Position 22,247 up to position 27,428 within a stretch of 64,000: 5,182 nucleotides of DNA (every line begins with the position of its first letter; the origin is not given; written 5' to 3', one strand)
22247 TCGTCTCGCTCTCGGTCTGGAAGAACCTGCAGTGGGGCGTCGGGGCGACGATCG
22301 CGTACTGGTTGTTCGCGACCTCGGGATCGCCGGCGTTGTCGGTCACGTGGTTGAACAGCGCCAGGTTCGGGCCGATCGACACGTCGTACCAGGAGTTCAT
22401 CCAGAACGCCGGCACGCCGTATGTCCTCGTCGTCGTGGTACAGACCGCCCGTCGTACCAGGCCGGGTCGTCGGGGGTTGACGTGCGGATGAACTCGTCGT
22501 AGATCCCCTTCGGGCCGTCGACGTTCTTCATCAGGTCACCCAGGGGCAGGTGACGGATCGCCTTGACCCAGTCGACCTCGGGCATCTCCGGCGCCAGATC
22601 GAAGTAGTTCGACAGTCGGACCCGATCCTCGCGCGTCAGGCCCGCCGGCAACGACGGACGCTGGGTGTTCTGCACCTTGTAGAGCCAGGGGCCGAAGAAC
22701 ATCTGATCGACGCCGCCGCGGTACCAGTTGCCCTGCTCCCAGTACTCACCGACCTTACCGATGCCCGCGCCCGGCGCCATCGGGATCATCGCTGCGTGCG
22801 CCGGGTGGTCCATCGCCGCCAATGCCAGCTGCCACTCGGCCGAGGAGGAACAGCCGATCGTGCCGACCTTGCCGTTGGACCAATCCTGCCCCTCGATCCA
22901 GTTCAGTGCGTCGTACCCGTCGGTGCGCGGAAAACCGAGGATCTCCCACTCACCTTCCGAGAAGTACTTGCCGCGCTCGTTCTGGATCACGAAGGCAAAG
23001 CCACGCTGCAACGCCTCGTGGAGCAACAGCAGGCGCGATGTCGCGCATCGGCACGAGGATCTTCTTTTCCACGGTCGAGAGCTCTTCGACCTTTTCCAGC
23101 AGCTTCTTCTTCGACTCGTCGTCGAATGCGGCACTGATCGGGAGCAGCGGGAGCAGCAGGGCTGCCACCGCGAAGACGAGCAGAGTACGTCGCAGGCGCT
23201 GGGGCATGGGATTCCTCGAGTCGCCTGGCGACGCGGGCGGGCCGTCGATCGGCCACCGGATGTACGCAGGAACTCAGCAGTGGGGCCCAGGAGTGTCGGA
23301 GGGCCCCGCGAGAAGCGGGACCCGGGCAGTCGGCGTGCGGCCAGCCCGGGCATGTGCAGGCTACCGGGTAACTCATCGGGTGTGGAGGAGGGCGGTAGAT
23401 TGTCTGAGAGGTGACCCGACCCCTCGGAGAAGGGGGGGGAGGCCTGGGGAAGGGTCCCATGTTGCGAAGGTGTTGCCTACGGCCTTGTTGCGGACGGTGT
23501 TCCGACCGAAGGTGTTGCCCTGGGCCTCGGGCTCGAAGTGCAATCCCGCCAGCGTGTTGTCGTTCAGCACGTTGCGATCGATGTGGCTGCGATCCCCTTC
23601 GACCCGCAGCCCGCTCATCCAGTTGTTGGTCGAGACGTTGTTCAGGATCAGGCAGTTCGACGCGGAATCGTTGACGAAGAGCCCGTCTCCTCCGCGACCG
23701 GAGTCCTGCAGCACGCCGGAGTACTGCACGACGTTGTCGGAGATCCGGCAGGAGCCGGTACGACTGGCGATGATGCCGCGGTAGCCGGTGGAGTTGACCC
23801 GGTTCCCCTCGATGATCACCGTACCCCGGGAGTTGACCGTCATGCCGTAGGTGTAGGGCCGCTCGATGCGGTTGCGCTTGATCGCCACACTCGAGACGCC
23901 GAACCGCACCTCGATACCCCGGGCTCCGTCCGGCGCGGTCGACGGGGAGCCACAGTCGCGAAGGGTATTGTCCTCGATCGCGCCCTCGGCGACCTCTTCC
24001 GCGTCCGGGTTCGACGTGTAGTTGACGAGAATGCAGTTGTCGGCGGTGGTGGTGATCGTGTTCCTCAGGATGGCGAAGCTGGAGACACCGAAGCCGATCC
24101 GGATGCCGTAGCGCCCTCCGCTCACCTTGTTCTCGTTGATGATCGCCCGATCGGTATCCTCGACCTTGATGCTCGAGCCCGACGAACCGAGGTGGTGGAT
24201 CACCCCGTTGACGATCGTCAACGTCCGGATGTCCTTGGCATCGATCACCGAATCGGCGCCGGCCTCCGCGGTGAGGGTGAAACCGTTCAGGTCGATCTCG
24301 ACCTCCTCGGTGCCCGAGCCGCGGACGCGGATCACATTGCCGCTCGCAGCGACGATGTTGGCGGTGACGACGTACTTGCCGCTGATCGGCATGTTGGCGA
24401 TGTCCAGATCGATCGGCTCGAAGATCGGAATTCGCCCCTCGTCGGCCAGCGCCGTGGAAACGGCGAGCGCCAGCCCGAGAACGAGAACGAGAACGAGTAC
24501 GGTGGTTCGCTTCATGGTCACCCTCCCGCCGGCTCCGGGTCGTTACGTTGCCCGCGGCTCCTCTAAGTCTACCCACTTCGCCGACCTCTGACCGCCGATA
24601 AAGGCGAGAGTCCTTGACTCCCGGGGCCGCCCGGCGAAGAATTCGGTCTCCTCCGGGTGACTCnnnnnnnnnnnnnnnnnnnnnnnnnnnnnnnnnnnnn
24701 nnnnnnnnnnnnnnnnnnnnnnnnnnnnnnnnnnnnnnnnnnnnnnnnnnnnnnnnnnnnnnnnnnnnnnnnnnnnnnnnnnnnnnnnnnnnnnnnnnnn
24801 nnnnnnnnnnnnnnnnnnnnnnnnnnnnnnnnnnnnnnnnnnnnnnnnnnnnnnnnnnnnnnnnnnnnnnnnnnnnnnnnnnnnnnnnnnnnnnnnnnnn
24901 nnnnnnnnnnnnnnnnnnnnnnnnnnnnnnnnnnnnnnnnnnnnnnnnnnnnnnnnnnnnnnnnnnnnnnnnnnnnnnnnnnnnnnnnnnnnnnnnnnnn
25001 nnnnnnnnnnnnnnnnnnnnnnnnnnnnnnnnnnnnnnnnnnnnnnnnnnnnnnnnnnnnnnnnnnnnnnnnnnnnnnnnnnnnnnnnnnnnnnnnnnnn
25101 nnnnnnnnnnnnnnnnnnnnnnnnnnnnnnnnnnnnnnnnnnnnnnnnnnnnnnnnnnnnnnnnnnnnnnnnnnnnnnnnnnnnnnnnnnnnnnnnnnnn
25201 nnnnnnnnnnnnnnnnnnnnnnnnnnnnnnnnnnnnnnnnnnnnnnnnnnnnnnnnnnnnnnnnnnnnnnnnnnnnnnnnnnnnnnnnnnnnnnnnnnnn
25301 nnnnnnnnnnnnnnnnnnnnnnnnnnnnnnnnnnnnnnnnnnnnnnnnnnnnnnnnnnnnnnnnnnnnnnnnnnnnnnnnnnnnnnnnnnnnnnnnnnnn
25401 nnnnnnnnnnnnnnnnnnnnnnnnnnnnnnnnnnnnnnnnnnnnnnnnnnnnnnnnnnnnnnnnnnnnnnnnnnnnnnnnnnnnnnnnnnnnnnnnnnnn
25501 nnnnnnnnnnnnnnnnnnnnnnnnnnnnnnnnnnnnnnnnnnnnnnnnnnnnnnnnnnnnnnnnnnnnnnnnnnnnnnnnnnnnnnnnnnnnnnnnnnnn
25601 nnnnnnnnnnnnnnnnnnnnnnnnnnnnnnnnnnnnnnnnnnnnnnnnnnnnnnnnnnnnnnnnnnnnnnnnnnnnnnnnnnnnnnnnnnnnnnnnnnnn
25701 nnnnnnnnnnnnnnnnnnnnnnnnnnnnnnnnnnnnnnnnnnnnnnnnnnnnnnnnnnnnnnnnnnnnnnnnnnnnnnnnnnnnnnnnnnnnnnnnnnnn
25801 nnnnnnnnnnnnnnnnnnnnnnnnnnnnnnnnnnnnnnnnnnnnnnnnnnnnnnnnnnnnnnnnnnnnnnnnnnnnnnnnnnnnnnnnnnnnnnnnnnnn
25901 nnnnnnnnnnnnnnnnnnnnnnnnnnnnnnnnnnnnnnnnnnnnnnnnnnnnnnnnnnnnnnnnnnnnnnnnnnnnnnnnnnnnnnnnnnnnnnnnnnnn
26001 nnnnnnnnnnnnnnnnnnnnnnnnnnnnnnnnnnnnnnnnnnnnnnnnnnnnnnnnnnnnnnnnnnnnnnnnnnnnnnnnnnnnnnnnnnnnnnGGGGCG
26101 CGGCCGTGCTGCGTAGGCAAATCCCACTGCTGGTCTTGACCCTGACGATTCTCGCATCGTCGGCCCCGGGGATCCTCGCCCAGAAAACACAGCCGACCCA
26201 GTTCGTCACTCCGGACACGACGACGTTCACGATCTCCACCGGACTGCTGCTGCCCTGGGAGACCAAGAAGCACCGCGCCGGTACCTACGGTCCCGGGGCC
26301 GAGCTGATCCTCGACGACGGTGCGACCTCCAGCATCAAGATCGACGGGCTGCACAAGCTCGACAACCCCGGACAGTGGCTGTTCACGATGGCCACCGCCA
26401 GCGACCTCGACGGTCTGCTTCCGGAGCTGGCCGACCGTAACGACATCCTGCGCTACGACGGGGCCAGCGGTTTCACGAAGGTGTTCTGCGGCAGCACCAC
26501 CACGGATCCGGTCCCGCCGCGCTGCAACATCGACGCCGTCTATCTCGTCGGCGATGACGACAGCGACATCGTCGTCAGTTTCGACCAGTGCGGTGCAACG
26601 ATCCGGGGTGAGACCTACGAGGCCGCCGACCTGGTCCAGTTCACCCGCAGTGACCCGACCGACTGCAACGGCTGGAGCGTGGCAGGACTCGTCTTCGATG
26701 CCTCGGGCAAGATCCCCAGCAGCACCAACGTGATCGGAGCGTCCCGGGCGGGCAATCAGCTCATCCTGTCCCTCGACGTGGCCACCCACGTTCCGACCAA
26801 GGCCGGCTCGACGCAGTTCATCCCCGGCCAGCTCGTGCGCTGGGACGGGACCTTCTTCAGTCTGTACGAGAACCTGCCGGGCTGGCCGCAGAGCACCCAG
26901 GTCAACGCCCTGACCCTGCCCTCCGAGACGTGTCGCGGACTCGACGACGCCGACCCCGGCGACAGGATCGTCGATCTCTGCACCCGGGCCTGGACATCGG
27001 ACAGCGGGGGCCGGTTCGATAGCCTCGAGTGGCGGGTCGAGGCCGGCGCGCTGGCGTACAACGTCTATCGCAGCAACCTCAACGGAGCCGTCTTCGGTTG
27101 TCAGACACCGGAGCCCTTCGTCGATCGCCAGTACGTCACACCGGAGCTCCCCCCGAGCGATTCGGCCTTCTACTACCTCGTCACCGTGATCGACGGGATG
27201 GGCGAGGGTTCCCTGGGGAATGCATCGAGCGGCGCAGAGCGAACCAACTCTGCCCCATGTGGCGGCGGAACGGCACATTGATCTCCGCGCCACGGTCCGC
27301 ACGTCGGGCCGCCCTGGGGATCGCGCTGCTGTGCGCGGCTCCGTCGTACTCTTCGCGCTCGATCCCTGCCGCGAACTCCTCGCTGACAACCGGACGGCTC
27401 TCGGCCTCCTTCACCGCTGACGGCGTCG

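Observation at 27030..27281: Recurrent about 85-95-aa C-terminal module (FN3-like, conserved Cys) on at least five to six otherwise unrelated secreted proteins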

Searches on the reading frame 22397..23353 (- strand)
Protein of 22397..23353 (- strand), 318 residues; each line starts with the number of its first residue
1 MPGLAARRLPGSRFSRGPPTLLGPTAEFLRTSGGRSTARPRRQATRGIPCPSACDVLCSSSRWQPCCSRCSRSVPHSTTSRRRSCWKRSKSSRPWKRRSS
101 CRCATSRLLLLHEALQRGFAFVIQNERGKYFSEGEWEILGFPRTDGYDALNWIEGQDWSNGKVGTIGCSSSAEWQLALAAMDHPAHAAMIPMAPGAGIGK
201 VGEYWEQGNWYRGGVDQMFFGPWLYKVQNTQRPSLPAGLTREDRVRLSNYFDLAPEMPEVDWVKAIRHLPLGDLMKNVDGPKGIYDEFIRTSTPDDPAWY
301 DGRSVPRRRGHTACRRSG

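Call 16: search_protein_families(library=pfam, proteins=[window:22397-23353:-], max_evalue=0.01)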
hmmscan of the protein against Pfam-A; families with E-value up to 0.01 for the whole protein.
window:22397-23353:- (318 aa): 1 family
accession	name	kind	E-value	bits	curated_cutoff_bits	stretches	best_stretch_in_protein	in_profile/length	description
PF02129.25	Peptidase_S15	-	4.1e-28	99.2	23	1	94-301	27-211/262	X-Pro dipeptidyl-peptidase (S15 family)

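Call 17: search_protein_families(library=ncbifam, proteins=[window:22397-23353:-], max_evalue=0.01)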
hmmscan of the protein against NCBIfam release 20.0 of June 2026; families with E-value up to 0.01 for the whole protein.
window:22397-23353:- (318 aa): 1 family
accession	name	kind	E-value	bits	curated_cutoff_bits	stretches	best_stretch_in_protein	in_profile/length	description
TIGR00976.1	CocE_NonD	subfamily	3.9e-21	75.7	66.3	1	111-194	46-130/550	CocE/NonD family hydrolase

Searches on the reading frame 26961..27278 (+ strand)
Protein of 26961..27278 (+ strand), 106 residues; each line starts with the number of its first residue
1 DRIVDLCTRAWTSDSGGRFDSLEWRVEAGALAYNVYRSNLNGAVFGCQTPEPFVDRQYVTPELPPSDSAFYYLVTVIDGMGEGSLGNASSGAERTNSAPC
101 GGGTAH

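Call 13: find_homologous_proteins(query=window:26961-27278:+, max_evalue=0.01)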
Query seq(106 aa): 6 candidates shared short words with the query, none scored E <= 0.01.

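Call 27: search_protein_representatives(alignment_id=A1)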
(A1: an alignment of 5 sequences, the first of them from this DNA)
Query: 5 sequences, 110 profile positions. Proteins with E-value up to 0.001 (for the whole library): 7273; up to 1e-10: 1055; up to 1e-30: 56. The best 150 are listed.
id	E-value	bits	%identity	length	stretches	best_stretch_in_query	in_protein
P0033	7.3e-141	477.0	-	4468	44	26-97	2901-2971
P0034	1.8e-120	411.3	-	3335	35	21-108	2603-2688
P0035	1.7e-81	285.9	-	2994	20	26-93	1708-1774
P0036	3.5e-76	268.8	-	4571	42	26-88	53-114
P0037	3.1e-73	259.3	-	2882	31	19-98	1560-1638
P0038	8.1e-68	241.8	-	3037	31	12-88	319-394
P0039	4.9e-62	223.2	-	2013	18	26-100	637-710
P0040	1.3e-61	221.9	-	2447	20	24-99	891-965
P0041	5.2e-56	203.8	-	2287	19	26-97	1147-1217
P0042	1.4e-53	196.0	-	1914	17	26-94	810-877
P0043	5.3e-53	194.2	-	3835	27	26-96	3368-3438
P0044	2.9e-52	191.8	-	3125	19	27-100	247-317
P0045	3.1e-45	169.1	-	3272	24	27-97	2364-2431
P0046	3.0e-44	166.0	-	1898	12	26-100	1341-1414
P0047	7.7e-44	164.7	-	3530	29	26-93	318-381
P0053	2.3e-41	156.7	-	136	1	1-110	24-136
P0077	8.3e-32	125.9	-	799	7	25-103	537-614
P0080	1.8e-31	124.9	-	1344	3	11-109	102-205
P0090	2.4e-30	121.2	-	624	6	23-97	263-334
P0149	4.9e-25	104.1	-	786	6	12-103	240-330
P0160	2.2e-24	102.0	-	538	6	26-97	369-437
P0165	4.8e-24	100.9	-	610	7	20-105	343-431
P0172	1.2e-23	99.6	-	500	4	14-98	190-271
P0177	1.9e-23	99.0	-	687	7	25-97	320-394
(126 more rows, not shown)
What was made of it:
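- The window profile hits thousands of ordinary FN3 domains (call 27).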

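Call 28: search_protein_families(library=pfam, proteins=[P0077, P0090, P0160, P0172, P0165, P0053, P0080, P0149, P0177], max_evalue=0.001)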
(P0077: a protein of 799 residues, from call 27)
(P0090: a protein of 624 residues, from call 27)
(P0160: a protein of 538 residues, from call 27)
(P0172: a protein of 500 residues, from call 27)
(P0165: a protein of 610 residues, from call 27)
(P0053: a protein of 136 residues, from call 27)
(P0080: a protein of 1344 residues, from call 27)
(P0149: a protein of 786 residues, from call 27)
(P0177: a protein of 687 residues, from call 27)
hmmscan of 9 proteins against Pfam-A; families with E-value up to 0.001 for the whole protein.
P0077 (799 aa): 14 families
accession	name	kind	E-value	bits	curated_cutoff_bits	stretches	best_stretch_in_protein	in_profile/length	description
PF00041.27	fn3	-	8.9e-55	183.3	25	6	617-699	2-82/84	Fibronectin type III domain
PF13385.13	Laminin_G_3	-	3.7e-27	95.8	27.6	1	259-417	1-151/151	Concanavalin A-like lectin/glucanases superfamily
PF21910.2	GH85_C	-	2e-25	89.5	27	0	438-505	11-80/95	GH85 endohexosaminidases, C-terminal domain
PF01108.23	Tissue_fac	-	9.2e-25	87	27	1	610-692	17-105/107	Tissue factor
PF16656.11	Pur_ac_phosph_N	-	6.9e-15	55.8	30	0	529-601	6-84/93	Purple acid Phosphatase, N-terminal domain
PF25059.1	FN3_DSCAM-DSCAML_C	-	2.7e-14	53.7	39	0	657-698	36-77/89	DSCAM/DSCAML C-terminal Fn3-like domain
PF16655.11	PhoD_N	-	4.3e-12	46.8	30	0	528-597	18-79/90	PhoD-like phosphatase, N-terminal domain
PF24489.1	Ig_J_second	-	3.2e-11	43.6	27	0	525-602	2-86/105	Tip attachment protein J second Ig-like domain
PF19081.6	Ig_7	-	4.4e-11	43.4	27.3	0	431-504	1-69/84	Ig-like domain CHU_C associated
PF25788.1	Ig_Rha78A_N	-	4.8e-09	36.9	27.4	0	39-113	15-97/105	Rha78A-like, N-terminal immunoglobulin domain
PF10179.15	NDNF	-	3.5e-07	30.8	27.3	0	664-692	87-115/127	Neuron-derived neurotrophic factor, first Fn(III) domain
PF07953.20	Toxin_R_bind_N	-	1.1e-05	25.7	23.8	1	228-411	3-191/191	Clostridium neurotoxin, N-terminal receptor binding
PF18611.7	IL3Ra_N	-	7.1e-05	23.1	26.1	0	536-593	9-66/78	IL-3 receptor alpha chain N-terminal domain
PF16303.10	DUF4945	-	0.00092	19.7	28.4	0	435-451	20-36/115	Domain of unknown function (DUF4945)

P0090 (624 aa): 7 families
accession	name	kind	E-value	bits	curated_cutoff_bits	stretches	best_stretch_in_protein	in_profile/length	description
PF00041.27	fn3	-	3.9e-31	107.5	25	5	253-327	2-79/84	Fibronectin type III domain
PF01108.23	Tissue_fac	-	6.1e-20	71.5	27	0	62-151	17-106/107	Tissue factor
PF21910.2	GH85_C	-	3.8e-17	62.9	27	0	175-215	16-56/95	GH85 endohexosaminidases, C-terminal domain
PF16655.11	PhoD_N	-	4e-09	37.3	30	0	121-154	56-87/90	PhoD-like phosphatase, N-terminal domain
PF23092.1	Ubiquitin_6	-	3e-06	27.5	27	0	215-243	62-90/105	Neuron navigator 1-like, ubiquitin-like domain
PF23388.1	DUF7099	-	5.9e-06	25.8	30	0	173-237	93-157/366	Domain of unknown function (DUF7099)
PF16656.11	Pur_ac_phosph_N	-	8.1e-05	23.6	30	0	80-146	13-83/93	Purple acid Phosphatase, N-terminal domain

P0160 (538 aa): 8 families
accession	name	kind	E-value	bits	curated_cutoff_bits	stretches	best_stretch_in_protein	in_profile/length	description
PF00041.27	fn3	-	5.4e-32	110.3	25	5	77-157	1-79/84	Fibronectin type III domain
PF21910.2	GH85_C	-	4.1e-13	50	27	0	459-495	17-52/95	GH85 endohexosaminidases, C-terminal domain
PF25529.1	Ig_ENGASE1_C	-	2.4e-11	44.2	27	0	452-484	21-54/117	ENGASE1-like, C-terminal immunoglobulin-like domain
PF02014.22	Reeler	-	2.1e-10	41.7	21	0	82-116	90-124/131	Reeler domain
PF25523.1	Ig_RIMBP2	-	4.5e-08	33.5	27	0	75-103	2-30/105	RIMBP2-like, immunoglobulin-like domain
PF13681.11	PilX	-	2.4e-05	25.1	27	0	373-433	18-81/89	Type IV pilus assembly protein PilX C-term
PF08526.16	PAD_N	-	0.00013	22.8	25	0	90-114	24-48/113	Protein-arginine deiminase (PAD) N-terminal domain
PF19081.6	Ig_7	-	0.00078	20.1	27.3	0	352-423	1-68/84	Ig-like domain CHU_C associated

P0172 (500 aa): 5 families
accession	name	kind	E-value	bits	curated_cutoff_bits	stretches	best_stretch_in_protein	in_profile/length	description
PF00041.27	fn3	-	7.3e-21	74.6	25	4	375-455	2-82/84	Fibronectin type III domain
PF21910.2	GH85_C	-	2.5e-14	53.9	27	0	196-260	13-81/95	GH85 endohexosaminidases, C-terminal domain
PF24489.1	Ig_J_second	-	1.3e-08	35.2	27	0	282-356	2-85/105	Tip attachment protein J second Ig-like domain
PF25059.1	FN3_DSCAM-DSCAML_C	-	2.3e-05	25.1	39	0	150-186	52-88/89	DSCAM/DSCAML C-terminal Fn3-like domain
PF06486.16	DUF1093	-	0.00015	22.8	26.3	0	334-354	24-44/81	Protein of unknown function (DUF1093)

P0165 (610 aa): 8 families
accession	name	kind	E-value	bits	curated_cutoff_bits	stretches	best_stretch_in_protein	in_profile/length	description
PF00041.27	fn3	-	6.5e-30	103.6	25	4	158-240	2-82/84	Fibronectin type III domain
PF21910.2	GH85_C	-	1.5e-19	70.7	27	0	164-196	12-44/95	GH85 endohexosaminidases, C-terminal domain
PF16656.11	Pur_ac_phosph_N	-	1.4e-11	45.3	30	0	445-509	14-84/93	Purple acid Phosphatase, N-terminal domain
PF01108.23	Tissue_fac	-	4.9e-11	42.9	27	0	154-233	20-105/107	Tissue factor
PF24489.1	Ig_J_second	-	1.3e-09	38.5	27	0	205-234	54-85/105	Tip attachment protein J second Ig-like domain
PF25788.1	Ig_Rha78A_N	-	1.5e-07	32.1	27.4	0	480-514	62-97/105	Rha78A-like, N-terminal immunoglobulin domain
PF25059.1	FN3_DSCAM-DSCAML_C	-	4.3e-06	27.4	39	0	205-238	43-76/89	DSCAM/DSCAML C-terminal Fn3-like domain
PF10179.15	NDNF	-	4.5e-06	27.2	27.3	0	205-229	87-111/127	Neuron-derived neurotrophic factor, first Fn(III) domain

P0053 (136 aa): 0 families

P0080 (1344 aa): 2 families
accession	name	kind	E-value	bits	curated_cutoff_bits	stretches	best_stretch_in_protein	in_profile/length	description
PF02412.23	TSP_3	-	4.3e-104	340.3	25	15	811-847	2-36/36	Thrombospondin type 3 repeat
PF12032.13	CLIP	-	9.1e-08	32.7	20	0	59-81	4-26/54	Regulatory CLIP domain of proteinases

P0149 (786 aa): 4 families
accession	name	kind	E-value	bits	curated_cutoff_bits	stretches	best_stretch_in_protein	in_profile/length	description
PF00041.27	fn3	-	3.4e-20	72.5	25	2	701-782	2-82/84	Fibronectin type III domain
PF21910.2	GH85_C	-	1.7e-18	67.3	27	0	524-598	13-89/95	GH85 endohexosaminidases, C-terminal domain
PF24489.1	Ig_J_second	-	6.8e-11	42.6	27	0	661-685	61-85/105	Tip attachment protein J second Ig-like domain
PF01108.23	Tissue_fac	-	1.9e-06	28.1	27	0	599-638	14-53/107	Tissue factor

P0177 (687 aa): 6 families
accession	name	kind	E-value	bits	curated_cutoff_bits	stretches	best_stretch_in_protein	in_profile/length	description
PF00041.27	fn3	-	6.9e-61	202.9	25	7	401-485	3-80/84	Fibronectin type III domain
PF25059.1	FN3_DSCAM-DSCAML_C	-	1.1e-16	61.4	39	0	604-669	8-73/89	DSCAM/DSCAML C-terminal Fn3-like domain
PF16656.11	Pur_ac_phosph_N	-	2.6e-11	44.4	30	0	590-675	3-91/93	Purple acid Phosphatase, N-terminal domain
PF24489.1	Ig_J_second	-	3.2e-10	40.4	27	0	174-207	59-93/105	Tip attachment protein J second Ig-like domain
PF21619.2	DUF6855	-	1.5e-08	35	27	0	148-210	18-77/132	Family of unknown function (DUF6855)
PF25788.1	Ig_Rha78A_N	-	3.3e-07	30.9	27.4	0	130-207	17-100/105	Rha78A-like, N-terminal immunoglobulin domain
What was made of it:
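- On FN3 superfamily (fibronectin type III-like beta-sandwich): Profile A1 retrieves proteins whose matched repeats Pfam calls fn3 (calls 27, 28).
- The window profile retrieves 7273 proteins, led by tandem arrays that Pfam calls fn3 (calls 27, 28).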

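Call 43: search_solved_structures(query=A3, max_evalue=1)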
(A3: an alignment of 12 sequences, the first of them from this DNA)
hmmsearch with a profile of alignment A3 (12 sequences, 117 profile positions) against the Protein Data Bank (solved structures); distinct sequences matched with E-value up to 1: 3.
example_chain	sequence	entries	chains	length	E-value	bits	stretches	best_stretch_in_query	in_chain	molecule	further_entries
3mpc_A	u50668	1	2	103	0.00055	23.3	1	20-91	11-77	Fn3-like protein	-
5g56_A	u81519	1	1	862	0.018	18.4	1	21-91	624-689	CARBOHYDRATE BINDING FAMILY 6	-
9nrp_A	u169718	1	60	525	0.39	14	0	70-103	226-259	Capsid protein VP1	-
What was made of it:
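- On FN3 superfamily (fibronectin type III-like beta-sandwich): Profile A3 hits 3mpc_A 'Fn3-like protein' at E 5.5e-4 (call 43).
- Profile A3 hits PDB 3mpc_A 'Fn3-like protein' at E 5.5e-4 (call 43).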

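Call 53: predict_structure(alignment_id=A3)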
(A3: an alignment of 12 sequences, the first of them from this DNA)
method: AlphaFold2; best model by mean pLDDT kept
length: 106 residues; sequences in the alignment: 12
mean_pLDDT: 74.1   pTM: 0.68
mean pLDDT of the five models: 74.1, 72.3, 71.9, 70.3, 61.7
residues with pLDDT >= 90: 1; 70-90: 77; 50-70: 10; < 50: 18
segments of 3 or more residues with pLDDT < 50: 1-3, 7-17, 104-106
pLDDT, mean of each block of 10 residues (from residue 1): 44 47 86 87 79 83 77 87 84 81 50
secondary structure, 60 per line:
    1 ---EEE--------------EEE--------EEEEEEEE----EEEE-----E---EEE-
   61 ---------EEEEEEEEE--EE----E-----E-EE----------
elements in order: E4-6 E21-23 E32-39 E44-47 E57-59 E70-78
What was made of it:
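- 26961..27278 (+): FN3-like Cys-braced module at the C-terminus of P26106 (gene 26106-27281). The finding's interval 27030-27281 is its Trp-to-stop part. AlphaFold model pLDDT 74, pTM 0.68, all beta (call 53).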

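Call 57: fold_search(model_id=the predicted structure, library=pdb)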
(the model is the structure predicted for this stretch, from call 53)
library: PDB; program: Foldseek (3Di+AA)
matches with E <= 10: 472; with E <= 0.001: 0
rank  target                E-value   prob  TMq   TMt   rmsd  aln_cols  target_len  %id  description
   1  3mpc_A                2.0e-02  1.00  0.49  0.54   2.0        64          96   23  The crystal structure of a Fn3-like protein from Clostridium thermocellum (released 2010-08-11)
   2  6zva_B                5.2e-02  1.00  0.51  0.57   5.0        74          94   15  Crystal structure of My5 (released 2021-08-04)
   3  8oty_B                9.4e-02  0.99  0.48  0.51   2.7        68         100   18  Crystal structure of the titin domain Fn3-90 (released 2023-08-23)
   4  5fm4_C                9.4e-02  0.99  0.52  0.53   3.3        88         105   16  Structure of the C-terminally extended domain My4 of human myomesin (space group P21) (released 2016-11-23)
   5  6hyf_C                9.4e-02  0.96  0.41  0.47   3.5        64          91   20  Crystal structure of the third FNIII domain from rat beta4 integrin, a binding site for periaxin (released 2019-05-08)
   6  8oiy_E                1.1e-01  0.99  0.48  0.50   2.5        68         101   18  Crystal structure of the R15908H missense variant of titin domain Fn3-3 (released 2023-08-23)
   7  6zva_A                1.1e-01  0.98  0.46  0.51   3.1        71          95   14  Crystal structure of My5 (released 2021-08-04)
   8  5fm5_M                1.1e-01  0.98  0.44  0.38   3.2        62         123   18  Crystal structure of the myomesin:obscurin-like-1 complex (released 2016-11-23)
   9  8bxr                  1.2e-01  0.96  0.45  0.17   9.7        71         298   14  Titin FnIII-domain I109-I111 (I/A4-A/A6) from the MIR region (released 2023-02-15)
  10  1x5y_MODEL_1_A        1.3e-01  0.99  0.50  0.48   2.6        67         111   19  Solution structure of the fibronectin type-III domain of mouse myosin-binding protein C, Fast-type homolog (released 2005-11-17)
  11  7zcb_B                1.4e-01  0.99  0.49  0.27   2.1        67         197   18  Human Pikachurin/EGFLAM N-terminal Fibronectin-III (1-2) domains (released 2023-07-19)
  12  6hyf_B                1.5e-01  0.96  0.42  0.44   3.0        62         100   19  Crystal structure of the third FNIII domain from rat beta4 integrin, a binding site for periaxin (released 2019-05-08)
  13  8ot5_A                1.5e-01  0.96  0.40  0.40   2.7        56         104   20  Crystal structure of the titin domain Fn3-85 (released 2023-08-23)
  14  8oq9_B                1.7e-01  0.99  0.51  0.53   2.3        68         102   18  Crystal structure of the titin domain Fn3-56 (released 2023-08-23)
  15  5fm4_B                1.7e-01  0.96  0.43  0.42   3.0        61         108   18  Structure of the C-terminally extended domain My4 of human myomesin (space group P21) (released 2016-11-23)
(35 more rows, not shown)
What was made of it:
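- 26961..27278 (+): Foldseek top 50 are all FN3 (call 57).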

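Call 74: search_protein_families(library=ncbifam, proteins=[window:26961-27278:+], max_evalue=10)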
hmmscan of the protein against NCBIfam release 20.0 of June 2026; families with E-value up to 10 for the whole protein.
seq(106 aa): 0 families

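Call 75: search_protein_families(library=pfam, proteins=[window:26961-27278:+], max_evalue=10)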
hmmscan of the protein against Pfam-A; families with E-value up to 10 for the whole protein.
seq(106 aa): 0 families
